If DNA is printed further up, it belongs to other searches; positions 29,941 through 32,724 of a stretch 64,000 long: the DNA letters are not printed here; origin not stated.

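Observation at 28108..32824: Candidate archaeal damage-tolerance (mutasome-like) module: DinB + P-loop-dead RadB paralog + exonuclease-dead PolB + coupled small ORF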

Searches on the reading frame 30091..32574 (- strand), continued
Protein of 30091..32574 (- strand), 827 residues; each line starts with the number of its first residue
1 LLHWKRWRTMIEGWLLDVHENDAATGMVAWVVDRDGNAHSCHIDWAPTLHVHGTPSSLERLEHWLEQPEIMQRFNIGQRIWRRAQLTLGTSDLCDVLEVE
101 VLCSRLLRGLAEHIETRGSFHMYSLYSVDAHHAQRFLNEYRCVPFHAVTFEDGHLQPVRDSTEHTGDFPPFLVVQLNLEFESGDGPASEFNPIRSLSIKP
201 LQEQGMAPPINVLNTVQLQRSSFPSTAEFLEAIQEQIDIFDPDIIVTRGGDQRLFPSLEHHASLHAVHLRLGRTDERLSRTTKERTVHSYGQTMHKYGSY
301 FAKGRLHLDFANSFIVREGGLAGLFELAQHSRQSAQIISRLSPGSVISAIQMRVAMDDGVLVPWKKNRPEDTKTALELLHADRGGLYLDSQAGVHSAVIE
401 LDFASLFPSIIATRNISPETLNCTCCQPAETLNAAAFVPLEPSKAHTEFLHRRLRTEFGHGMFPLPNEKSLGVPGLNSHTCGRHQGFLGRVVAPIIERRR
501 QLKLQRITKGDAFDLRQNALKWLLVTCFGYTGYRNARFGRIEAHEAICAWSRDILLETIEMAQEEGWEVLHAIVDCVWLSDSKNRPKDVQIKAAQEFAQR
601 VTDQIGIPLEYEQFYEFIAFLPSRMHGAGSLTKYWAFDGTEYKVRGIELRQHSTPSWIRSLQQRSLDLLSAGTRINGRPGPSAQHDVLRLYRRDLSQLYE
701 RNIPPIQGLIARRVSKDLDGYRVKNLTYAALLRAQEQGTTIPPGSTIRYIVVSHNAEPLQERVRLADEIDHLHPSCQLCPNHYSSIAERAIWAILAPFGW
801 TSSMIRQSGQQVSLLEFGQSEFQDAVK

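Call 26: find_related_loci(query=A1, collection=genome_contigs, flank=10000)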
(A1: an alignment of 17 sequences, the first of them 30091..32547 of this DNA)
Query A1 (818 aa) in genome_contigs; peptide patterns used: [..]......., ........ (x = any residue, [..] = any of these).
600 stretches matched a pattern (row limit reached: there are more); 538 encode a relative of the query (tblastn E <= 1e-3); the best 80 are kept; 80 distinct loci.
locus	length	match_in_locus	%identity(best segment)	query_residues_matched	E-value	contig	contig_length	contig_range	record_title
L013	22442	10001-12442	79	2-816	0e+0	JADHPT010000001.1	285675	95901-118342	MAG: Poseidonia sp. isolate BS307-5m-G40 BS307-5m-C5, whole genome shotgun sequence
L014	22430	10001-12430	63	1-808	0e+0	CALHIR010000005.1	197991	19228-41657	MAG: Candidatus Poseidoniaceae archaeon isolate S1_Bin_MAXBIN__140_1 genome assembly, contig: c_000000509536, whole geno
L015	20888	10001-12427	61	1-808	0e+0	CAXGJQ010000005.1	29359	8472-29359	MAG TPA_asm: uncultured Candidatus Poseidoniales archaeon isolate ERR315856_concoct_3 genome assembly, contig: ERZ677869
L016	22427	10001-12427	61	1-808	0e+0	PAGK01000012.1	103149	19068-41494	MAG: Methanobacteriota archaeon isolate MED790 39394, whole genome shotgun sequence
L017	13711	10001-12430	61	1-808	0e+0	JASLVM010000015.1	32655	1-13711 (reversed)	MAG: Poseidonia sp. isolate ETNP17_MAG_14 NODE_15_length_32655_cov_8.776352, whole genome shotgun sequence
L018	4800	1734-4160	61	1-808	0e+0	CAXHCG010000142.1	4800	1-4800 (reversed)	MAG TPA_asm: uncultured Candidatus Poseidoniales archaeon isolate SRR12479975_maxbin2_4 genome assembly, contig: ERZ4874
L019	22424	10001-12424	61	1-808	0e+0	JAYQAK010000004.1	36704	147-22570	MAG: Poseidonia sp. isolate 139585_S186_metabat_bins_sspec.tsv.121_sub NODE_896_length_36704_cov_6.452318, whole genome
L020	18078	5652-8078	61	1-808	0e+0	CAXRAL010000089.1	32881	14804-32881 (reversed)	MAG: Candidatus Poseidoniaceae archaeon isolate YZ09aB_8.77 genome assembly, contig: k141_287426, whole genome shotgun s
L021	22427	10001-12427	60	1-808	0e+0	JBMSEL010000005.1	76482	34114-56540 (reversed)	MAG: Poseidonia sp. isolate CJ_V4_S10_100percent_par_metabat.106 NODE_111_length_76482_cov_10.222526, whole genome shotg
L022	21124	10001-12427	61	1-808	0e+0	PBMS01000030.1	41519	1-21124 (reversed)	MAG: Methanobacteriota archaeon isolate SP207 MHASMcontig_389554, whole genome shotgun sequence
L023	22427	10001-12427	60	1-808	0e+0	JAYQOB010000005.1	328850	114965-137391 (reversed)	MAG: Candidatus Poseidoniales archaeon isolate SD4486_NP_concoct_bins.tsv.099_sub contig_7005_pilon, whole genome shotgu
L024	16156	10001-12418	60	3-808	0e+0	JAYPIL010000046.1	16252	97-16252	MAG: Poseidonia sp. isolate 139577_S178_maxbin_bins.tsv.038 NODE_3575_length_16252_cov_7.839723, whole genome shotgun se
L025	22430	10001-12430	60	1-809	0e+0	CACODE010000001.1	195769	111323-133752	MAG: uncultured Candidatus Poseidoniales archaeon isolate AH-287-P07 genome assembly, contig: AH-287-P07_NODE_1, whole g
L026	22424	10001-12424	60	1-808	0e+0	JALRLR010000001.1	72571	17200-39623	MAG: Poseidonia sp. isolate JJ.4 NODE_1_length_72571_cov_9.115347, whole genome shotgun sequence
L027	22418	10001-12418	59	2-811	0e+0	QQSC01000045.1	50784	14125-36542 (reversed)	MAG: Candidatus Poseidoniales archaeon isolate bin_220 U_43198-45, whole genome shotgun sequence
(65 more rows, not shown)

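Call 89: search_dna_similar(query=window:30091-32547:-, collection=plasmids, mode=protein, max_evalue=1e-10, max_rows=30)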
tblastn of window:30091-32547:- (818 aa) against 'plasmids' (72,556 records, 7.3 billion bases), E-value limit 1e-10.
Records with a match: 109; places in all: 137; records where one place covers at least 80% of the query: 22.
Best place of each record, by identity: <60% 109.
By first word of the organism name: Haladaptatus 14; Halobacterium 11; Haloarcula 9; Natrinema 8; Haloplanus 7; Halobaculum 6; Halorubrum 6; Halorussus 4; Halalkalicoccus 3; Halorientalis 3; and 27 more.
By predicted mobility (MOB-suite, as given by PLSDB): non-mobilizable 109.
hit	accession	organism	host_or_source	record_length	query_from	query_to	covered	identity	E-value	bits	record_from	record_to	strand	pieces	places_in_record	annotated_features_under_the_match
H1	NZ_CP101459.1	Natrononativus amylolyticus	cell culture,sediment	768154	17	798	96%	31.7%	2e-86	308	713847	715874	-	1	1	type B DNA-directed DNA polymerase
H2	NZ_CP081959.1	Halobaculum magnesiiphilum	cell culture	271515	15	809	97%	30.9%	4e-87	310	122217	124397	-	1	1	type B DNA-directed DNA polymerase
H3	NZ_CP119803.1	Halosegnis marinus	cell culture,coastal saline-alkali land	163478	6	804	98%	30.6%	7e-87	310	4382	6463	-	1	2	type B DNA-directed DNA polymerase | hypothetical protein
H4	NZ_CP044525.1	Halorussus halophilus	pure culture,marine solar saltern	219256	18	798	95%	31.0%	9e-86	306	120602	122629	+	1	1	type B DNA-directed DNA polymerase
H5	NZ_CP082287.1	Halobaculum roseum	cell culture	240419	15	809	97%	30.4%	5e-87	310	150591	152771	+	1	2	type B DNA-directed DNA polymerase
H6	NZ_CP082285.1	Halobaculum rubrum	sediment sample,sediment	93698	18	809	97%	30.5%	4e-85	304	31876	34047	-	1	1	type B DNA-directed DNA polymerase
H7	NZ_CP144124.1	Halalkalicoccus sp. CGA53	cell culture,sediment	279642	9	791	96%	30.7%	1e-79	288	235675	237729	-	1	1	type B DNA-directed DNA polymerase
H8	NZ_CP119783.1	Haladaptatus sp. YSMS36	cell culture,sediment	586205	18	796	95%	30.4%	6e-77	280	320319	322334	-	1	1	type B DNA-directed DNA polymerase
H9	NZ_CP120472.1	Haladaptatus sp. DYSN1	cell culture,sediment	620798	18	796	95%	30.4%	6e-77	280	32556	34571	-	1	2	type B DNA-directed DNA polymerase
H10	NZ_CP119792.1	Haladaptatus sp. QDMS2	cell culture,sediment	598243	18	796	95%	30.4%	6e-77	280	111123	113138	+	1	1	type B DNA-directed DNA polymerase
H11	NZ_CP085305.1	Haladaptatus pallidirubidus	cell culture,saline soil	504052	32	808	95%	29.3%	1e-78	285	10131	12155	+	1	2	type B DNA-directed DNA polymerase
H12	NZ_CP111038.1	Haladaptatus caseinilyticus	cell culture,sediment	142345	87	808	88%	30.7%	5e-79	286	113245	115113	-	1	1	type B DNA-directed DNA polymerase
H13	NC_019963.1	Natrinema pellirubrum DSM 15624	-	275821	146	811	81%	33.0%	1e-82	297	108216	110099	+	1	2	none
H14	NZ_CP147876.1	Haloplanus sp. GX21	cell culture,marine solar saltern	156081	146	808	81%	32.9%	5e-82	295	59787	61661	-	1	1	type B DNA-directed DNA polymerase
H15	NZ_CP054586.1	Halorubrum sp. CBA1229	solar salt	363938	146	808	81%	32.8%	3e-82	296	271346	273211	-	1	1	type B DNA-directed DNA polymerase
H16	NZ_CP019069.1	Halorientalis sp. IM1011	cell culture,saltern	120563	115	808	85%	31.3%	3e-87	311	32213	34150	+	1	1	type B DNA-directed DNA polymerase | hypothetical protein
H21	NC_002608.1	Halobacterium salinarum NRC-34001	-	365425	169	811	79%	33.5%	2e-81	293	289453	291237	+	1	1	type B DNA-directed DNA polymerase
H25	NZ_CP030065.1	Halorubrum sp. PV6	salt water,water sample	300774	216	798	71%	36.9%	1e-96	338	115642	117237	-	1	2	type B DNA-directed DNA polymerase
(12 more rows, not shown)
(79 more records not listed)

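Call 90: get_annotated_region(hit=H21, flank=4000)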
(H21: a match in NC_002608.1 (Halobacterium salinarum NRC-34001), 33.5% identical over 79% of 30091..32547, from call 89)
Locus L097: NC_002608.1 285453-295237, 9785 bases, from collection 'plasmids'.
description: Halobacterium salinarum NRC-1 plasmid pNRC200, complete sequence
organism: Halobacterium salinarum NRC-34001 (NCBI taxid 64091)
taxonomy: Archaea; Euryarchaeota; Halobacteria; Halobacteriales; Halobacteriaceae; Halobacterium; Halobacterium salinarum; Halobacterium salinarum NRC-34001
host: -; source: -; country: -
typing (MOB-suite, as given by PLSDB): non-mobilizable; mating-pair formation MPF_T
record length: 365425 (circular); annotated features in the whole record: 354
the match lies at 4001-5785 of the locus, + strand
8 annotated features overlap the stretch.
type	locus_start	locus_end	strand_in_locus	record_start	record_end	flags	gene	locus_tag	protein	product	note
CDS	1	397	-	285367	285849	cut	-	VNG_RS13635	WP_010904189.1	hypothetical protein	-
CDS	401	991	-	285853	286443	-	-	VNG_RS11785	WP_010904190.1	Rrf2 family transcriptional regulator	-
CDS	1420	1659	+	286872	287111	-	-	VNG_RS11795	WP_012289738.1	hypothetical protein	-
CDS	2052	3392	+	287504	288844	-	-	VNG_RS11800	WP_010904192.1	IS200/IS605 family transposase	-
CDS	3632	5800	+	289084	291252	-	-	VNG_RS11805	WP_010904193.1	type B DNA-directed DNA polymerase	-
CDS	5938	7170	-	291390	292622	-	orc4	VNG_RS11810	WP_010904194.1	DNA replication protein Orc4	GO:0006260 - DNA replication [Evidence IEA]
CDS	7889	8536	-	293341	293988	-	-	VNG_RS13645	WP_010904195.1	HNH endonuclease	-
CDS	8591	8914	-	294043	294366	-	-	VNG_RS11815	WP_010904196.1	hypothetical protein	-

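Call 91: get_annotated_region(hit=H2, flank=4000)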
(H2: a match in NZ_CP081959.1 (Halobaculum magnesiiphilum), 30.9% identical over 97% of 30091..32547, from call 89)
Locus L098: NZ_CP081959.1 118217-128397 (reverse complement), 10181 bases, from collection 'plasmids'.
description: Halobaculum magnesiiphilum strain NBRC 109044 plasmid unnamed1, complete sequence
organism: Halobaculum magnesiiphilum (NCBI taxid 1017351)
taxonomy: Archaea; Euryarchaeota; Halobacteria; Halobacteriales; Haloferacaceae; Halobaculum; Halobaculum magnesiiphilum
host: -; source: cell culture; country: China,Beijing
typing (MOB-suite, as given by PLSDB): non-mobilizable
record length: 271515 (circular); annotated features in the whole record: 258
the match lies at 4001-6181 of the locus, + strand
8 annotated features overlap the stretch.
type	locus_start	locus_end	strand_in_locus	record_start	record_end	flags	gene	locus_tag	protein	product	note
CDS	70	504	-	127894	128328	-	-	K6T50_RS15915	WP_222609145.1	hypothetical protein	-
CDS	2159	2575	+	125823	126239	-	-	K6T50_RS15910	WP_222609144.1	hypothetical protein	-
CDS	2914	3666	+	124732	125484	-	-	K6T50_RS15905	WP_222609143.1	hypothetical protein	-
CDS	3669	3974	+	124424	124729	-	-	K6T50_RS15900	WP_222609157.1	hypothetical protein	-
CDS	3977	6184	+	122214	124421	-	-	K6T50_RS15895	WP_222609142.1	type B DNA-directed DNA polymerase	-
CDS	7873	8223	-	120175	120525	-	-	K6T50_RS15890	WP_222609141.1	hypothetical protein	-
CDS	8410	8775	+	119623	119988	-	-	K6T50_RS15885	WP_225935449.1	ArsR family transcriptional regulator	-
CDS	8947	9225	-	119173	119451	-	-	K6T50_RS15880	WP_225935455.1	helix-turn-helix domain-containing protein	-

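Call 92: get_annotated_region(hit=H4, flank=4000)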
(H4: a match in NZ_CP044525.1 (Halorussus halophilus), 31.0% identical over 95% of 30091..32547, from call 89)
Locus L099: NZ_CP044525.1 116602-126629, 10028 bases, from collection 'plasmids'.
description: Halorussus halophilus strain ZS-3 plasmid unnamed2, complete sequence
organism: Halorussus halophilus (NCBI taxid 2650975)
taxonomy: Archaea; Euryarchaeota; Halobacteria; Halobacteriales; Haladaptataceae; Halorussus; Halorussus halophilus
host: -; source: pure culture,marine solar saltern; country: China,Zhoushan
typing (MOB-suite, as given by PLSDB): non-mobilizable
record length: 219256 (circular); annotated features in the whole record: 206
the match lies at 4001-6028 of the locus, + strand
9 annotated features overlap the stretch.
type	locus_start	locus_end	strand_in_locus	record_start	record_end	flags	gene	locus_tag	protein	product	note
CDS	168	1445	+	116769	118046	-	-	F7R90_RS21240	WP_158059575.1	orc1/cdc6 family replication initiation protein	-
CDS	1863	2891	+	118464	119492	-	-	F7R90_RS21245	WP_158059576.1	Cdc6/Cdc18 family protein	-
CDS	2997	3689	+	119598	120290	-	-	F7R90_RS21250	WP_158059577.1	hypothetical protein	-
CDS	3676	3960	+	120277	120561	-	-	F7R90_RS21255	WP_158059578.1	hypothetical protein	-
CDS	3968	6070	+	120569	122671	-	-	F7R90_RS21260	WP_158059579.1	type B DNA-directed DNA polymerase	-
CDS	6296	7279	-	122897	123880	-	-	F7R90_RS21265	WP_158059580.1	formate/nitrite transporter family protein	GO:0015724 - formate transport [Evidence IEA]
CDS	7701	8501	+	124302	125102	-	-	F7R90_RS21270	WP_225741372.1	TrkA C-terminal domain-containing protein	-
CDS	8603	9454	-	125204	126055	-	-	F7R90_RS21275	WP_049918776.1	IS5 family transposase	-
CDS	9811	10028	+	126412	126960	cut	-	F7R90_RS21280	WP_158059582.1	hypothetical protein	-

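Call 93: get_annotated_region(hit=H8, flank=4000)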
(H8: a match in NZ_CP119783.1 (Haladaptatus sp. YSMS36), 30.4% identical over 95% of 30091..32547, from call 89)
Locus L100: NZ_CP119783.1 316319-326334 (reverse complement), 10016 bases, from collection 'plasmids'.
description: Haladaptatus sp. YSMS36 plasmid unnamed1, complete sequence
organism: Haladaptatus sp. YSMS36 (NCBI taxid 3033384)
taxonomy: Archaea; Euryarchaeota; Halobacteria; Halobacteriales; Haladaptataceae; Haladaptatus; Haladaptatus sp. YSMS36
host: -; source: cell culture,sediment; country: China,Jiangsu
typing (MOB-suite, as given by PLSDB): non-mobilizable
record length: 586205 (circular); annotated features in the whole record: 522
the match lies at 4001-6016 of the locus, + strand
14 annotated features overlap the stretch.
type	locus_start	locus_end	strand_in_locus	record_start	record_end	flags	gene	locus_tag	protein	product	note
CDS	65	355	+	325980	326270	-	-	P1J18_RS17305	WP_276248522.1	PadR family transcriptional regulator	-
CDS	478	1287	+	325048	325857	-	-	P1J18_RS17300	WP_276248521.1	CPBP family intramembrane glutamic endopeptidase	GO:0071586 - CAAX-box protein processing [Evidence IEA]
CDS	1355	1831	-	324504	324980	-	-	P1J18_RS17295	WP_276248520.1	hypothetical protein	-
CDS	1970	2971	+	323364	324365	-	-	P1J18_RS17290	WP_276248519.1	Cdc6/Cdc18 family protein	-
CDS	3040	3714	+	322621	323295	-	-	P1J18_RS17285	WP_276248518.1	hypothetical protein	-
CDS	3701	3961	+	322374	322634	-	-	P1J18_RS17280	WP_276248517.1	hypothetical protein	-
CDS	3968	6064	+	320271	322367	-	-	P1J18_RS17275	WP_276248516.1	type B DNA-directed DNA polymerase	-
CDS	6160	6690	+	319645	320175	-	-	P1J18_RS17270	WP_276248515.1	sugar-specific transcriptional regulator TrmB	-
CDS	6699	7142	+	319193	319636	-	-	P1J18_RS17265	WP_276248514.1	hypothetical protein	-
CDS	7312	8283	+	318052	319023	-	-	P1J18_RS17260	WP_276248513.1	TFIIB-type zinc ribbon-containing protein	-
CDS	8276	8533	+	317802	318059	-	-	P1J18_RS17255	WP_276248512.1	transcriptional regulator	-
CDS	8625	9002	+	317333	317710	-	-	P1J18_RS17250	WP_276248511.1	helix-turn-helix domain-containing protein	-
CDS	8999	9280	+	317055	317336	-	-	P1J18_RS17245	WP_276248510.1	hypothetical protein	-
CDS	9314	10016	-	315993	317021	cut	-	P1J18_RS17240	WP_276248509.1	2-hydroxyacid dehydrogenase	-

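Call 95: get_annotated_region(hit=H1, flank=3000)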
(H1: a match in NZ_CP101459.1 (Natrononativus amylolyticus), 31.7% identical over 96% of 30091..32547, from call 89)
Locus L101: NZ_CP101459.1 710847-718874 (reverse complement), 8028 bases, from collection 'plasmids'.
description: Natrononativus amylolyticus strain CGA73 plasmid unnamed1, complete sequence
organism: Natrononativus amylolyticus (NCBI taxid 2963434)
taxonomy: Archaea; Euryarchaeota; Halobacteria; Halobacteriales; Natrialbaceae; Natrononativus; Natrononativus amylolyticus
host: -; source: cell culture,sediment; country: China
typing (MOB-suite, as given by PLSDB): non-mobilizable
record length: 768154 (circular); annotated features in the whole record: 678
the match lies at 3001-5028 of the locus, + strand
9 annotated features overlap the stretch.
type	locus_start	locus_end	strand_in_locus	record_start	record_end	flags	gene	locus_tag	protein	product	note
CDS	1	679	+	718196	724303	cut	-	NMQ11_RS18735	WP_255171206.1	PKD domain-containing protein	-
CDS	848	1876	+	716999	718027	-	-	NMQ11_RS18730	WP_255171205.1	Cdc6/Cdc18 family protein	-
CDS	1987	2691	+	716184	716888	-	-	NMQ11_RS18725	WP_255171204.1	hypothetical protein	-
CDS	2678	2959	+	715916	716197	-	-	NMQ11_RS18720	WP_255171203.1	hypothetical protein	-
CDS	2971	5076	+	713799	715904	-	-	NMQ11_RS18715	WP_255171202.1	type B DNA-directed DNA polymerase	-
CDS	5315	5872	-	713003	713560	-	-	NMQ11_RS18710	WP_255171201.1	hypothetical protein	-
CDS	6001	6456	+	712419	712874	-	-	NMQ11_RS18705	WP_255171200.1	ArsR family transcriptional regulator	-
CDS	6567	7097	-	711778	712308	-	-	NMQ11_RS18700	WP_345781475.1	helix-turn-helix domain-containing protein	-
CDS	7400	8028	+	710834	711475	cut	-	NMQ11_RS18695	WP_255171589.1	dihydrofolate reductase family protein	-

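Call 96: get_annotated_region(hit=H3, flank=3000)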
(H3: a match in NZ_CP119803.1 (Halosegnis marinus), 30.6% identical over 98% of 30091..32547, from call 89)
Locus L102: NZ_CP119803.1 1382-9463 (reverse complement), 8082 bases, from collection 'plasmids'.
description: Halosegnis marinus strain DT85 plasmid unnamed, complete sequence
organism: Halosegnis marinus (NCBI taxid 3034023)
taxonomy: Archaea; Euryarchaeota; Halobacteria; Halobacteriales; Haloarculaceae; Halosegnis; Halosegnis marinus
host: -; source: cell culture,coastal saline-alkali land; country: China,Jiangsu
typing (MOB-suite, as given by PLSDB): non-mobilizable
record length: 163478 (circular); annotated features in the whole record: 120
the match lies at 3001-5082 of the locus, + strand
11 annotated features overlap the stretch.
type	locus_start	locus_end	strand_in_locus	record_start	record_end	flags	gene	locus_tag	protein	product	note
CDS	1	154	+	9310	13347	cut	-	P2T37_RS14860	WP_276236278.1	hypothetical protein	-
CDS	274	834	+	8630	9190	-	-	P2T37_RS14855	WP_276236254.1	hypothetical protein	-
CDS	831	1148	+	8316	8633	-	-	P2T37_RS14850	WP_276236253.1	hypothetical protein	-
CDS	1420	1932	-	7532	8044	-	-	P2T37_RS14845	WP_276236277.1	group I intron-associated PD-(D/E)XK endonuclease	-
CDS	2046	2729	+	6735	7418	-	-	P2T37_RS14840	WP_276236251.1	hypothetical protein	-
CDS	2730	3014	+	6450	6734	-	-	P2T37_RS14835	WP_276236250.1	hypothetical protein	-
CDS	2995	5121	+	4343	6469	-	-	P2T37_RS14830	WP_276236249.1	type B DNA-directed DNA polymerase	-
CDS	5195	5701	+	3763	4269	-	-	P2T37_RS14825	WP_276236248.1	hypothetical protein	-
CDS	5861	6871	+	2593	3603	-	-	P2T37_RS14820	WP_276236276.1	Cdc6/Cdc18 family protein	-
CDS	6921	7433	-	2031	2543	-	-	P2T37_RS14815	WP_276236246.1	hypothetical protein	-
CDS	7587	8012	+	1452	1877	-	-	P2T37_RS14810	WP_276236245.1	hypothetical protein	-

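Call 97: get_annotated_region(hit=H5, flank=3000)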
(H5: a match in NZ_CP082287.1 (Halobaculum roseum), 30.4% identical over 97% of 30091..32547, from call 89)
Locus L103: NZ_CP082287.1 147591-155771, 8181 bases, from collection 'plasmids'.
description: Halobaculum roseum strain CGMCC 1.15501 plasmid unnamed1, complete sequence
organism: Halobaculum roseum (NCBI taxid 2175149)
taxonomy: Archaea; Euryarchaeota; Halobacteria; Halobacteriales; Haloferacaceae; Halobaculum; Halobaculum roseum
host: -; source: cell culture; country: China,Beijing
typing (MOB-suite, as given by PLSDB): non-mobilizable; mating-pair formation MPF_T
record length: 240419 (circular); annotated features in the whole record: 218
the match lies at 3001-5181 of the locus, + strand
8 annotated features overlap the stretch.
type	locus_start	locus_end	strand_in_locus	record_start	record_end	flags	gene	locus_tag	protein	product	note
CDS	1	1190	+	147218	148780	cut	-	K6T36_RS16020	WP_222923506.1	hypothetical protein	-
CDS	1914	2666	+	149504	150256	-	-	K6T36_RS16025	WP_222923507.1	hypothetical protein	-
CDS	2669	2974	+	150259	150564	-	-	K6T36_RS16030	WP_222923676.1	hypothetical protein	-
CDS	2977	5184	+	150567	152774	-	-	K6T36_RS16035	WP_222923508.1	type B DNA-directed DNA polymerase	-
CDS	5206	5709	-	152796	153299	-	-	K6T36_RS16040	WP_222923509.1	hypothetical protein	-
CDS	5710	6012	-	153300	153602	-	-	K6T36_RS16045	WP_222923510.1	hypothetical protein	-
CDS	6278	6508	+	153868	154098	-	-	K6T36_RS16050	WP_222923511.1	hypothetical protein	-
CDS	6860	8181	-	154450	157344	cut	-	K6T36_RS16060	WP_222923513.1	ATP-dependent DNA helicase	-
